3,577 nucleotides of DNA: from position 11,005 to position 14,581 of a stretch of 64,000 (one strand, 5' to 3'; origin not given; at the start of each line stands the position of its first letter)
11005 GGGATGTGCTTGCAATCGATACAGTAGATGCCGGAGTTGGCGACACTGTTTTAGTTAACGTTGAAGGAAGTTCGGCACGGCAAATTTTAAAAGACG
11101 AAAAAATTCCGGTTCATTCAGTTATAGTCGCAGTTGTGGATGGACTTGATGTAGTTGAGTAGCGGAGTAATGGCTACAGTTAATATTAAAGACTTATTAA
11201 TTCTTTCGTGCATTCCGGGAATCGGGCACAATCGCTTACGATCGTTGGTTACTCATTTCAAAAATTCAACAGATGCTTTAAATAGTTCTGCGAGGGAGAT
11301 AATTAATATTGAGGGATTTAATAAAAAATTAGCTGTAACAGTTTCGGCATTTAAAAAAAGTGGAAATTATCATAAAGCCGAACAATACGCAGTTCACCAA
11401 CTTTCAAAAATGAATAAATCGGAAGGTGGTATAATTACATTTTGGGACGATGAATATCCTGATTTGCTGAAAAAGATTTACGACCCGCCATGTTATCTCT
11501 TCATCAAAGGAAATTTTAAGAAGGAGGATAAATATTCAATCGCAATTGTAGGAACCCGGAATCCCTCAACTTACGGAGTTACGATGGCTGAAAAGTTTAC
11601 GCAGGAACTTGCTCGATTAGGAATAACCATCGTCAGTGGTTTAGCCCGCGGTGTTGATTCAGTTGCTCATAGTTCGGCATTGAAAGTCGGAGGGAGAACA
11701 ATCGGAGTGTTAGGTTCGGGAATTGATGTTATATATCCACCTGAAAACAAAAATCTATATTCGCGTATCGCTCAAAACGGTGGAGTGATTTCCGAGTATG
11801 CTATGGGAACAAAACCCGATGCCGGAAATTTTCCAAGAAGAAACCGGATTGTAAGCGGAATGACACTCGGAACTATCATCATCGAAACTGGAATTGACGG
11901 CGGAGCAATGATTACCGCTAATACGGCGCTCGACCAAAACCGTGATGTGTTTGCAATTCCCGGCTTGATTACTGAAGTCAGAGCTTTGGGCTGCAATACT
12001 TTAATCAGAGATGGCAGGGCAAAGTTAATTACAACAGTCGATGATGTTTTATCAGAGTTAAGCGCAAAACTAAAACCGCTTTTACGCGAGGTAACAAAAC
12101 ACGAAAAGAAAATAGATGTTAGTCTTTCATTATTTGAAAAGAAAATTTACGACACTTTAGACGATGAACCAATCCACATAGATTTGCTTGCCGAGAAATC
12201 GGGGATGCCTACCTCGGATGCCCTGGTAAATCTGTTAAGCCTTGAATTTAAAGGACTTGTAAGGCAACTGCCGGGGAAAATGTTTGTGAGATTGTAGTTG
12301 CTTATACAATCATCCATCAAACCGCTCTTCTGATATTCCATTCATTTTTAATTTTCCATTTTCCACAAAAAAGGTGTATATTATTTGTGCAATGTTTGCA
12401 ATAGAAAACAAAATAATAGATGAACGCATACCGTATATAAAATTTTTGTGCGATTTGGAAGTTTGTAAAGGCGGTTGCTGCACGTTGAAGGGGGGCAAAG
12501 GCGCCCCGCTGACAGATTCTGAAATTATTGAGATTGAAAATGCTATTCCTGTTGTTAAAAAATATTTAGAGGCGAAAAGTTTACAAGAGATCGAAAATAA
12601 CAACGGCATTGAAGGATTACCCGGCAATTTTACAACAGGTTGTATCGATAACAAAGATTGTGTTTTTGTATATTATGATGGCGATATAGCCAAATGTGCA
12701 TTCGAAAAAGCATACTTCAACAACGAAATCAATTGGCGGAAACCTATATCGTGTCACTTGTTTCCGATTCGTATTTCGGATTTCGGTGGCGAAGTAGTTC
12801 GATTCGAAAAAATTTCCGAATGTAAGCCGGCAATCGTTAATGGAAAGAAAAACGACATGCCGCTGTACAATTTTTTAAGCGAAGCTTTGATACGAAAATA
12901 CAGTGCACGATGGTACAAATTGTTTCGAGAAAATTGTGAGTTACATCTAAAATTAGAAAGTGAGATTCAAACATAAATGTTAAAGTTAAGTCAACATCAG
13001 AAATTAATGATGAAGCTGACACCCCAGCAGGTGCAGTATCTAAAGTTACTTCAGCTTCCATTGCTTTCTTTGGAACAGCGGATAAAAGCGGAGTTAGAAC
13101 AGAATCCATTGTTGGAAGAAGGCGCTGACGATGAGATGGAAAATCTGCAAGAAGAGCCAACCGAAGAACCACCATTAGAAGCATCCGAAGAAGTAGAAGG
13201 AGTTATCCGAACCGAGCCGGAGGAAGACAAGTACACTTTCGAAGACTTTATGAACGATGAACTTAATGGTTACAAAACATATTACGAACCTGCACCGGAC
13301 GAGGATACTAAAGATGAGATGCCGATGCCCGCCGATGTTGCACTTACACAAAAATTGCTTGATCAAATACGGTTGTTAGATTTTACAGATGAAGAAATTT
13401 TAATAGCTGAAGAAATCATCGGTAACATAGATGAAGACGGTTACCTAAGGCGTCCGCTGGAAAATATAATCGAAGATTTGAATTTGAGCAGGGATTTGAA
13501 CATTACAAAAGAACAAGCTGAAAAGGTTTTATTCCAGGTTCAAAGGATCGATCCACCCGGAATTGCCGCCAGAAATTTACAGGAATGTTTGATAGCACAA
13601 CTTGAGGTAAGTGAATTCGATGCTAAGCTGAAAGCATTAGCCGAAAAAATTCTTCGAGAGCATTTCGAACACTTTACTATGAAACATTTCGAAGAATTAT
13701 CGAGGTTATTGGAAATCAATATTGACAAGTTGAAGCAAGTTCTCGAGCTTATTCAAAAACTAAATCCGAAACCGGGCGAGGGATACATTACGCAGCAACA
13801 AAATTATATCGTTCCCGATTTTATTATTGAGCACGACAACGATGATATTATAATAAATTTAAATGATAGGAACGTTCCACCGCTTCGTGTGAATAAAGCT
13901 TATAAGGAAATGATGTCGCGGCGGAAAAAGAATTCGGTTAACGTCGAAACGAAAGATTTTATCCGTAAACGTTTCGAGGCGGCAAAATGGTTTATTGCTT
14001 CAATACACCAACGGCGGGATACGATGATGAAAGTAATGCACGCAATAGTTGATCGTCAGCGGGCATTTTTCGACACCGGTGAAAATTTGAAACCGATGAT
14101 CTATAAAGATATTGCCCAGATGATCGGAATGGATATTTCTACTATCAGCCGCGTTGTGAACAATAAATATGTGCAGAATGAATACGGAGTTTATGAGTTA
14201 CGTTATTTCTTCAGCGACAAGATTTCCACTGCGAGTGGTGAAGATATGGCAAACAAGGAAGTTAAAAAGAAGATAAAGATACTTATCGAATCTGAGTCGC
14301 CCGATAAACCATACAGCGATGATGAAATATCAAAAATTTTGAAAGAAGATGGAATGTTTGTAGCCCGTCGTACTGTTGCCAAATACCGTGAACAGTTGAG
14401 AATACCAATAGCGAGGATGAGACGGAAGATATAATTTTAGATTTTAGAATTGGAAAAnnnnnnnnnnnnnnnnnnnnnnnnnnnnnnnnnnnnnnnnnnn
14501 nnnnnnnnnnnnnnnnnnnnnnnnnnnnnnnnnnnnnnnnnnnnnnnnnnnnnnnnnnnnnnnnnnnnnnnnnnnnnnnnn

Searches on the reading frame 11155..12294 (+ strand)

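Call 8: search_protein_families(library=pfam, proteins=[window:11155-12294:+], max_evalue=0.001)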
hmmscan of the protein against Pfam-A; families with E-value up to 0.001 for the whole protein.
window:11155-12294:+ (380 aa): 3 families
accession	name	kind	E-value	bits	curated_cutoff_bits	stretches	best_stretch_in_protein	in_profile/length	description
PF02481.21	DNA_processg_A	-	2.3e-78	262.7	29.6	1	87-293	3-211/212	DNA recombination-mediator protein A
PF17782.7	DprA_WH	-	2.1e-12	47.3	22.9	1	328-375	14-61/61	DprA winged helix domain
PF18306.6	LDcluster4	-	4.3e-05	23.6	26.3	1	126-188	1-64/151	SLOG cluster4 family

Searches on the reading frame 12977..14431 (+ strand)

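Call 8: search_protein_families(library=pfam, proteins=[window:12977-14431:+], max_evalue=0.001)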
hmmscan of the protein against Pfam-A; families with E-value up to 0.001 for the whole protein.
window:12977-14431:+ (485 aa): 3 families
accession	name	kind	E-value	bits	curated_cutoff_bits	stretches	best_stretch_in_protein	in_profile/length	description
PF04963.19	Sigma54_CBD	-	1.1e-55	188.7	22.9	1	121-309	10-185/185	Sigma-54 factor, core binding domain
PF04552.19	Sigma54_DBD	-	1.2e-55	188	22.8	1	327-484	2-160/160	Sigma-54, DNA binding domain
PF00309.25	Sigma54_AID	-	1.8e-12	47.3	23.8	1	3-48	1-46/46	Sigma-54 factor, Activator interacting domain (AID)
